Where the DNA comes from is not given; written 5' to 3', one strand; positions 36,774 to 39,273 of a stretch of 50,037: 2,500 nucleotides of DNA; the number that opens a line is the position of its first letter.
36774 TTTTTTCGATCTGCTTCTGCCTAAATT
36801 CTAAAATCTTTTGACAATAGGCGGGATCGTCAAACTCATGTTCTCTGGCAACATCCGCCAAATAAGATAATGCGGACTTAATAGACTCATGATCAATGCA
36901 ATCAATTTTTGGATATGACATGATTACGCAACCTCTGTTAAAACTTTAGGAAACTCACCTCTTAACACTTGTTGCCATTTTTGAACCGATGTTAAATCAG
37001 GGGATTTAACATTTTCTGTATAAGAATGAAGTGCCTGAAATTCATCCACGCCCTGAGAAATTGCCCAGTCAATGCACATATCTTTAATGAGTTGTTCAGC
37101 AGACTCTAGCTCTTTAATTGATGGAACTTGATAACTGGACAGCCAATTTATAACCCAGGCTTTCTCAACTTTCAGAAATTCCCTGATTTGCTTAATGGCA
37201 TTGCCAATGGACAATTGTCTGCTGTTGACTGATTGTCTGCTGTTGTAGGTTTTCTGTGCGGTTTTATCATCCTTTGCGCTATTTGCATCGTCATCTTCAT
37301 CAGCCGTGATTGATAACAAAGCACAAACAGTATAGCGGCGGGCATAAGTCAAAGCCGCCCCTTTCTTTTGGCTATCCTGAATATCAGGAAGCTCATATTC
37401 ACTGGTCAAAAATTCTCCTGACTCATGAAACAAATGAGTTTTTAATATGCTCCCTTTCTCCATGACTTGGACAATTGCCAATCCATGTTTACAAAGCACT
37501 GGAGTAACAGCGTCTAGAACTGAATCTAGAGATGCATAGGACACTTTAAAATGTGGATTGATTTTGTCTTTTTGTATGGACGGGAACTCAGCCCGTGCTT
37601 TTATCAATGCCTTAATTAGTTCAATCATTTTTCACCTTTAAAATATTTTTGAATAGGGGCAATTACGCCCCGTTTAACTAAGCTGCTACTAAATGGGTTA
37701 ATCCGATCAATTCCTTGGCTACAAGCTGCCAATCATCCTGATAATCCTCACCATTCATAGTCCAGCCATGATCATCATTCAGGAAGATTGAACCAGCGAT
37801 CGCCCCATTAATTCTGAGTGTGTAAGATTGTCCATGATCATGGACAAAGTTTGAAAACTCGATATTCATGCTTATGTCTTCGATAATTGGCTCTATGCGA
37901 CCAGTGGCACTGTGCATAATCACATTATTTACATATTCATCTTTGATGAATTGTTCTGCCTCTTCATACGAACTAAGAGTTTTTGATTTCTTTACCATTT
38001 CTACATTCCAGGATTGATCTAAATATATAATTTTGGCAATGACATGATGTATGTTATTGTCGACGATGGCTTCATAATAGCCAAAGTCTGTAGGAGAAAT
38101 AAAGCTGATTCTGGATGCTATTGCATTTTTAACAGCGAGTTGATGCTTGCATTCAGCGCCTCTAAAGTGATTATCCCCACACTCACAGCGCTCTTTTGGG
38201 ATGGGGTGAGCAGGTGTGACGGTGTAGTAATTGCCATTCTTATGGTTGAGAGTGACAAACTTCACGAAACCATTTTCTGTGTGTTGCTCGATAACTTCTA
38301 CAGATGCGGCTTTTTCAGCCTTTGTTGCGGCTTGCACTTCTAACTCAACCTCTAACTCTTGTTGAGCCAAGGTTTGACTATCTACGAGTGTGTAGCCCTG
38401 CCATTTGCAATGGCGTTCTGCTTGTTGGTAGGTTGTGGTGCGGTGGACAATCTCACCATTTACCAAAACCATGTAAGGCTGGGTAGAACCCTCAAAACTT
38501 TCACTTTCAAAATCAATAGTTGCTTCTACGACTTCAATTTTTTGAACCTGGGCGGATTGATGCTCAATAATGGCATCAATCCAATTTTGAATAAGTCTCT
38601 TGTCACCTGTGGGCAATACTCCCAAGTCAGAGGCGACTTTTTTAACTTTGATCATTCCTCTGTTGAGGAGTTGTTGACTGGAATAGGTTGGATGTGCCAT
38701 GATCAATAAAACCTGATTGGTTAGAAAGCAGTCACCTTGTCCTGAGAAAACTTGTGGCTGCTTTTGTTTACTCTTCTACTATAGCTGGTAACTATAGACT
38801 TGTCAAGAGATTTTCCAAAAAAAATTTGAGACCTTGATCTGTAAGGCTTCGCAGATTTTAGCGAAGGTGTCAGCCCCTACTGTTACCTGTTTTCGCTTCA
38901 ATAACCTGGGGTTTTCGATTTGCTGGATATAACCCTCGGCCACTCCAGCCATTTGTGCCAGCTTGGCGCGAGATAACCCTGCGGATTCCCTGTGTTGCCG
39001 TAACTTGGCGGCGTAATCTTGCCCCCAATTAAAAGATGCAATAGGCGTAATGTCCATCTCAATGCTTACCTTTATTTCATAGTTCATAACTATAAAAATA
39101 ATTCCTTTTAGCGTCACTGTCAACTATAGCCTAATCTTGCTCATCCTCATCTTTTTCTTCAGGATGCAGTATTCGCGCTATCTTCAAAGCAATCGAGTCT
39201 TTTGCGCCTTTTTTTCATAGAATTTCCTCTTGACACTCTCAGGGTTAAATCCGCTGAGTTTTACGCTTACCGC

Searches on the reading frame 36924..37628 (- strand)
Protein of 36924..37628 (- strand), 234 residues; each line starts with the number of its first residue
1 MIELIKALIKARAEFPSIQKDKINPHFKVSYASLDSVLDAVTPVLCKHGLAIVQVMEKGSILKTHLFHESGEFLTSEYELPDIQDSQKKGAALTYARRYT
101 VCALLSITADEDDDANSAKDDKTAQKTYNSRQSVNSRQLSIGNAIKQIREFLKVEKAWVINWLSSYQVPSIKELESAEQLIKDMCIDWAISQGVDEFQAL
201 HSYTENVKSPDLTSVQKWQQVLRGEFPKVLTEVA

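Call 30: search_protein_families(library=pfam, proteins=[window:36924-37628:-], max_evalue=0.01)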
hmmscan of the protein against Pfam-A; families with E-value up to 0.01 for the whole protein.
window:36924-37628:- (234 aa): 1 family
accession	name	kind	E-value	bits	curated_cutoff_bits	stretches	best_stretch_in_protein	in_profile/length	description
PF04404.17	ERF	-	1.6e-21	77.3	25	1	6-138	3-150/153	ERF superfamily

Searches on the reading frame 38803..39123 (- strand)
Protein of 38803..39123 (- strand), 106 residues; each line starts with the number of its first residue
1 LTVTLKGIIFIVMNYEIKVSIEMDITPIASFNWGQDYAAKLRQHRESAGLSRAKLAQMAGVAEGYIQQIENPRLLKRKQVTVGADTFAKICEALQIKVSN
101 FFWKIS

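Call 30: search_protein_families(library=pfam, proteins=[window:38803-39123:-], max_evalue=0.01)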
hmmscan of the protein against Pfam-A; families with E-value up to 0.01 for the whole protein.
window:38803-39123:- (106 aa): 5 families
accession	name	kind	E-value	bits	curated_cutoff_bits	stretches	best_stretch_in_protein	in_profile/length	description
PF13560.12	HTH_31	-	1.6e-08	35.2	27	1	37-95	2-55/64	Helix-turn-helix domain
PF01381.28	HTH_3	-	2.2e-07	31.3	23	1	41-71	1-31/55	Helix-turn-helix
PF12844.13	HTH_19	-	1.3e-06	28.6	30.2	1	40-95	3-52/64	Helix-turn-helix domain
PF13413.12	HTH_25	-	1.8e-05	24.9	24.6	1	41-73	2-34/62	Helix-turn-helix domain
PF13443.12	HTH_26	-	0.0017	19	22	1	41-99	2-55/63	Cro/C1-type HTH DNA-binding domain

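Call 59: search_protein_families(library=ncbifam, proteins=[window:38803-39123:-], max_evalue=0.01)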
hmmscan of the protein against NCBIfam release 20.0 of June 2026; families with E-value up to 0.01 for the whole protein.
window:38803-39123:- (106 aa): 7 families
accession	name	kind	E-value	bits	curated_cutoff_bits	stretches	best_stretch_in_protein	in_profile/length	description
TIGR00270.2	TIGR00270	equivalog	1.1e-05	25.3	110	1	35-79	74-118/159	multiprotein bridging factor aMBF1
TIGR03070.1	couple_hipB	subfamily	2.6e-05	24.1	71.65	1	38-71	4-37/58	type II toxin-antitoxin system Y4mF family antitoxin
NF006015.0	PRK08154.1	subfamily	9.6e-05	21.7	204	1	38-71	32-65/314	anaerobic benzoate catabolism transcriptional regulator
NF038139.1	Reg_Aceta_RamB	equivalog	0.00069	18.4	700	1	39-72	5-38/465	acetate metabolism transcriptional regulator RamB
NF007408.0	PRK09943.1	equivalog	0.0026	17.4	211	1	39-103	10-68/185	HTH-type transcriptional regulator PuuR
NF041493.1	MobT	equivalog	0.0053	15.6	600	1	41-81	1-41/383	MobT family relaxase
NF041677.1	trans_regClgR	equivalog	0.0095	16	170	0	41-102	13-68/113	transcriptional regulator ClgR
